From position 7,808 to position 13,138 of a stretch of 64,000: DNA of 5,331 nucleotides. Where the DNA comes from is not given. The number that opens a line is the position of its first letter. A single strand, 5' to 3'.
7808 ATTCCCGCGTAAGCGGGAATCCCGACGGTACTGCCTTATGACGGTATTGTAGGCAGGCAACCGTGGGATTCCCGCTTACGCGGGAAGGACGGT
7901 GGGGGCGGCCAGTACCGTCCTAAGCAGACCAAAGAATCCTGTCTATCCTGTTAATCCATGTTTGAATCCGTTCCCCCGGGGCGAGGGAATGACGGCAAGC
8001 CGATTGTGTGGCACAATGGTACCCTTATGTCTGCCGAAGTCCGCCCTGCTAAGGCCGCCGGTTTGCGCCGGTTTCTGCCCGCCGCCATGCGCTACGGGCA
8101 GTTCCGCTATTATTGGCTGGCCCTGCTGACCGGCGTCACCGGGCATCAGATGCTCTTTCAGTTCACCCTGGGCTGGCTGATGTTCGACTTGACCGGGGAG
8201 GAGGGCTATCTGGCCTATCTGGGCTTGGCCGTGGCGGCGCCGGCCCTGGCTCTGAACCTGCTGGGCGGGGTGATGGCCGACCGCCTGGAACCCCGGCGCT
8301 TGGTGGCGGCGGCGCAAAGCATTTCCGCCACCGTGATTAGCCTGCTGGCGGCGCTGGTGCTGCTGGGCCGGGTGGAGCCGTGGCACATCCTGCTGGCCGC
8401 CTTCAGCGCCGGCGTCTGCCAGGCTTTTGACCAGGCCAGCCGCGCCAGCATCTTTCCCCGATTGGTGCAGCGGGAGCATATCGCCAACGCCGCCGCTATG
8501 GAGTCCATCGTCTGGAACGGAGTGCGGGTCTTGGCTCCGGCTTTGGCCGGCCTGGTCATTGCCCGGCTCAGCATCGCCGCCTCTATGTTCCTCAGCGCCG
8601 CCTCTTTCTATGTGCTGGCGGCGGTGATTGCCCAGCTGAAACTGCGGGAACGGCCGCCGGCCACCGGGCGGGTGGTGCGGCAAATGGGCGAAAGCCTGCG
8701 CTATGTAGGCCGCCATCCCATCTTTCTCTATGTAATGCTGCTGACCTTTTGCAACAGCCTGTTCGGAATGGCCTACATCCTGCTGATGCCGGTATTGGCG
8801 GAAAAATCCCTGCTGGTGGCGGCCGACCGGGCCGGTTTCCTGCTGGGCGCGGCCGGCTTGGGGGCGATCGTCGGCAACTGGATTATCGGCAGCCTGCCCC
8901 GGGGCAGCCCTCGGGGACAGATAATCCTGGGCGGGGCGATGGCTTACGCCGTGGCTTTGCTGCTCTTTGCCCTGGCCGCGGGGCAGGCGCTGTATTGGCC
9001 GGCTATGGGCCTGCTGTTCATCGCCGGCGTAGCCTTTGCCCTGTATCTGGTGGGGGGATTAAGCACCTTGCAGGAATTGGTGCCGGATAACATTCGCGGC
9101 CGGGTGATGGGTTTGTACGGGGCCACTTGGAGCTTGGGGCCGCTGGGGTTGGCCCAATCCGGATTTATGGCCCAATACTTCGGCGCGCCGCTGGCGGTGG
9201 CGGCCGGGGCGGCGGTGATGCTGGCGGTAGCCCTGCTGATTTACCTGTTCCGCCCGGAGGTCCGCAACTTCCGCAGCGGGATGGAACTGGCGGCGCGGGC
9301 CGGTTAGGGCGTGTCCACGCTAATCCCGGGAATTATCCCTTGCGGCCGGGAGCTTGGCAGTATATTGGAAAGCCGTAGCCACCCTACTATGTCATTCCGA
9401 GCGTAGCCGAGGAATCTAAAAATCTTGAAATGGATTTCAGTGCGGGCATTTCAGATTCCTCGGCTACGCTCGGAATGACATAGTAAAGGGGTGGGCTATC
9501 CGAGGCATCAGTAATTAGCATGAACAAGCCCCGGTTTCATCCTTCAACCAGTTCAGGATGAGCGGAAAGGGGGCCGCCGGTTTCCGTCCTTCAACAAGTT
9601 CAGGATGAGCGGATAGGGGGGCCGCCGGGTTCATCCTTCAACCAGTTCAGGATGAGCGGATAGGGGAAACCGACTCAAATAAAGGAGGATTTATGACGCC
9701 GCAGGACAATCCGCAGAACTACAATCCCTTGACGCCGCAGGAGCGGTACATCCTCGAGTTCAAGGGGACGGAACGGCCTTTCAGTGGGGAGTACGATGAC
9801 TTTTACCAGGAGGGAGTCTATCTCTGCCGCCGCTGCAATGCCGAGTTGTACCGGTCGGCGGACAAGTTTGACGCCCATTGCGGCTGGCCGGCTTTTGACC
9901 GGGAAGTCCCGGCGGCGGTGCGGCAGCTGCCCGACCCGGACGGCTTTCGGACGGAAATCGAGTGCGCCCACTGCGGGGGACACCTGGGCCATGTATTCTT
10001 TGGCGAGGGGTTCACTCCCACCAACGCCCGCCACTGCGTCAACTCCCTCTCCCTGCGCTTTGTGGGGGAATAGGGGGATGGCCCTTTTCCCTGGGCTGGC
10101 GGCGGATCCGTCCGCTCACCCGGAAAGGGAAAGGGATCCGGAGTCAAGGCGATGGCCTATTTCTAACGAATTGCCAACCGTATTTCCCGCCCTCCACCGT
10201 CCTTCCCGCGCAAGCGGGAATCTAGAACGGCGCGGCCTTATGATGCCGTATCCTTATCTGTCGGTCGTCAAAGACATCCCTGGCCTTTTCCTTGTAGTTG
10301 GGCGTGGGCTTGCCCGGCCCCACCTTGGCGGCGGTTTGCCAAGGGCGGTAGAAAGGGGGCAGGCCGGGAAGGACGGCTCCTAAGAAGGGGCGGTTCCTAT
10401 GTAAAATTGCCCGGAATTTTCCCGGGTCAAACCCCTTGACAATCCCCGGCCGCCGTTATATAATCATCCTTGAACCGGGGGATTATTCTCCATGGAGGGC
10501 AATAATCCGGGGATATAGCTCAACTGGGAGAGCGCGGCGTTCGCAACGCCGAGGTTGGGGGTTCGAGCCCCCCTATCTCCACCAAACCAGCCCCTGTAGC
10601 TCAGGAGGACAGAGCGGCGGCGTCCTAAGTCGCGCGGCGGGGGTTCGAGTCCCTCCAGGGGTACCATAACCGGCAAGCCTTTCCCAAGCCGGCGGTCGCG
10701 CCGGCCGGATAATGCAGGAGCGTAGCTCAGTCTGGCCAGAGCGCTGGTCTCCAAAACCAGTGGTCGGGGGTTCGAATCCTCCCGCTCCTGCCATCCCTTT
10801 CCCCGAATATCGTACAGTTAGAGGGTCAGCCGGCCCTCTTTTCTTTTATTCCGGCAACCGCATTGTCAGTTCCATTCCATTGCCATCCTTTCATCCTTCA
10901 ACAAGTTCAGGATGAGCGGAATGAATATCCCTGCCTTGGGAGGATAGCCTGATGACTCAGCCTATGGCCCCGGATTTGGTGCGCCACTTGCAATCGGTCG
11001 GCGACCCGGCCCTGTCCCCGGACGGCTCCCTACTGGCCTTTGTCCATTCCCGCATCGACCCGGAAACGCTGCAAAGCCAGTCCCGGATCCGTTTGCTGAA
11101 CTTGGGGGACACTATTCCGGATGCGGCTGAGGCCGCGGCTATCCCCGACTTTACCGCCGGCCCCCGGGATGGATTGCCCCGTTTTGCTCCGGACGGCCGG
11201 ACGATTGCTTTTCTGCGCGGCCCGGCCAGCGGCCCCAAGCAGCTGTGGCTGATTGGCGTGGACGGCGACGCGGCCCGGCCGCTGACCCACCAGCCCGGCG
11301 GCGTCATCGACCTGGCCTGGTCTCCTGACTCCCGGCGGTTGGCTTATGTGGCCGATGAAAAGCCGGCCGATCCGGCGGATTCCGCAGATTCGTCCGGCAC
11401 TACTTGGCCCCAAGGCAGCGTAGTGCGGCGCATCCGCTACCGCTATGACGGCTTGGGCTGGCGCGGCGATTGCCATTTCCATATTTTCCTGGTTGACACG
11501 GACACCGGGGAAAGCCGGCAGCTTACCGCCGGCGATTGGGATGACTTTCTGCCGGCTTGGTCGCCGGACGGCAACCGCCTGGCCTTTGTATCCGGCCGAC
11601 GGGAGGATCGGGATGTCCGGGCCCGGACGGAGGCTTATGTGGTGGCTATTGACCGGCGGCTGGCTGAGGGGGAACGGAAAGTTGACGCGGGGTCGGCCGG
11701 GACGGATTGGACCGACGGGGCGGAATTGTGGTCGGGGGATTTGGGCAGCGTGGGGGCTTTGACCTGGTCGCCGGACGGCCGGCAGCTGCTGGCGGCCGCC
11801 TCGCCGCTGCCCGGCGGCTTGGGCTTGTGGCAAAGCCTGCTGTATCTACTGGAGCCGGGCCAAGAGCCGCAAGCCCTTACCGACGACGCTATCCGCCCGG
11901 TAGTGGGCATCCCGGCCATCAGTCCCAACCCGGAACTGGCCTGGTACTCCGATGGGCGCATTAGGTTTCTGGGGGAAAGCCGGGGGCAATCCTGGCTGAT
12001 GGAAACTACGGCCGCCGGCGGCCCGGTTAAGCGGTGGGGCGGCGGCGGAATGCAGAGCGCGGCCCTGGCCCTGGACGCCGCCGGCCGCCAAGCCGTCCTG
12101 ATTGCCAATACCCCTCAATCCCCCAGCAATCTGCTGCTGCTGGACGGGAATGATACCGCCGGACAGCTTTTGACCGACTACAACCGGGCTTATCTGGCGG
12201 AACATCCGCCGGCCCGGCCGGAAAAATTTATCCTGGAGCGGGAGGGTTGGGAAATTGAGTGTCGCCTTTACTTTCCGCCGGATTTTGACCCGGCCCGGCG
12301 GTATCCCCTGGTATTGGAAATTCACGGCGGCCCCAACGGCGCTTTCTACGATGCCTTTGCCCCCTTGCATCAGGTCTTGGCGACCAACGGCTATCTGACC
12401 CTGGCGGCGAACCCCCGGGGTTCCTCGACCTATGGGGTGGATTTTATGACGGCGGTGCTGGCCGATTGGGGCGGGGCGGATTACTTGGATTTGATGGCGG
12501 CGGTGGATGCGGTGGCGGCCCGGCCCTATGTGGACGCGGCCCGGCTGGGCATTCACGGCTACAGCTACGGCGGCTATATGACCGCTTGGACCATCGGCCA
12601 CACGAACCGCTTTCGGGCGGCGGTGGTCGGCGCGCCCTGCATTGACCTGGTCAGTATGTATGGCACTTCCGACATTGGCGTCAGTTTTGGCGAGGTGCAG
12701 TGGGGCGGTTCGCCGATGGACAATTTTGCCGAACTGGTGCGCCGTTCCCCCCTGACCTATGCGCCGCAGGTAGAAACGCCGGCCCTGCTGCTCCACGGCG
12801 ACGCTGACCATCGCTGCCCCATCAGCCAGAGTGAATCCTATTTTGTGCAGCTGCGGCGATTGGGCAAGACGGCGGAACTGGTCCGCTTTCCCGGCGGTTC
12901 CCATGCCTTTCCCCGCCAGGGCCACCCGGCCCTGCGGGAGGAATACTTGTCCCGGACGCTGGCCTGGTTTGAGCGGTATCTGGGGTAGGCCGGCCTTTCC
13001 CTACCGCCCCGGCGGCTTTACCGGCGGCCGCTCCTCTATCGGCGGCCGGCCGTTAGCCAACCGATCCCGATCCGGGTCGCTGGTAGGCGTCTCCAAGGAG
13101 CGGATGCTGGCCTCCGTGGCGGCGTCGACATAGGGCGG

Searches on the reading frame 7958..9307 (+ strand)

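Call 39: search_protein_families(library=pfam, proteins=[window:7958-9307:+], max_evalue=0.00001)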
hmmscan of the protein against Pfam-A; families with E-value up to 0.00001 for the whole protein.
window:7958-9307:+ (449 aa): 2 families
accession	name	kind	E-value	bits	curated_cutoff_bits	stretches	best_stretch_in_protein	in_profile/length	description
PF05977.19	MFS_3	-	9.2e-40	137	27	1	42-432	5-394/524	Transmembrane secretion effector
PF07690.21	MFS_1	-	3.1e-35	122.2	33.4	2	65-394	13-342/347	Major Facilitator Superfamily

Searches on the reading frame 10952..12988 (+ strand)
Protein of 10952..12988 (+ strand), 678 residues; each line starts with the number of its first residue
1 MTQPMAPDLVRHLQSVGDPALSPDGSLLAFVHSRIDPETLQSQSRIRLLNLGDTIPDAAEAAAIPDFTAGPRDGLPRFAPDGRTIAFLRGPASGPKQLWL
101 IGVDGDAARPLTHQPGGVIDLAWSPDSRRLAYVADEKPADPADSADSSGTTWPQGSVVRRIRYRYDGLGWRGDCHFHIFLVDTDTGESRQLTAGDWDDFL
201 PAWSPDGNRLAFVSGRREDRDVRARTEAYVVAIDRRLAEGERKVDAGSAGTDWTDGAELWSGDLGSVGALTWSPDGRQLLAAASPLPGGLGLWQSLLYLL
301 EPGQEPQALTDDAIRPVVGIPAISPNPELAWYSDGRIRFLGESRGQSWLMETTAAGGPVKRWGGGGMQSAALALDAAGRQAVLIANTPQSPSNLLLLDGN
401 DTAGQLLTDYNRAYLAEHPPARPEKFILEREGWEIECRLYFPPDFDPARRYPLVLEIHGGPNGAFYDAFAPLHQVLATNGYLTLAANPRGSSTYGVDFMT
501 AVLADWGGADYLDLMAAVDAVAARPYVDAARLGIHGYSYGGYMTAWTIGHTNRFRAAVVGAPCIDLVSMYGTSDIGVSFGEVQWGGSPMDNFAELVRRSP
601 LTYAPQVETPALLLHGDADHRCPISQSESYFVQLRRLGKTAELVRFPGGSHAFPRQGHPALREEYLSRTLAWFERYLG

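Call 39: search_protein_families(library=pfam, proteins=[window:10952-12988:+], max_evalue=0.00001)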
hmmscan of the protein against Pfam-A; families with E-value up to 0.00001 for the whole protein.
window:10952-12988:+ (678 aa): 5 families
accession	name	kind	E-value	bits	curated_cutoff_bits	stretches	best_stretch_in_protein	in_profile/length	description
PF00326.27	Peptidase_S9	-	3.3e-49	167.7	22.6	1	474-678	8-211/213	Prolyl oligopeptidase family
PF07676.18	PD40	-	2.3e-26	91.5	20.9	1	189-217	2-30/38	WD40-like Beta Propeller Repeat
PF01738.24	DLH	-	5.8e-12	46.1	21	1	513-676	80-216/217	Dienelactone hydrolase family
PF00930.27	DPPIV_N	-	1.3e-07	31.2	22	0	170-279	17-115/354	Dipeptidyl peptidase IV (DPP IV) N-terminal region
PF20434.5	BD-FAE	-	2.8e-06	27.4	26.8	0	451-630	13-211/215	BD-FAE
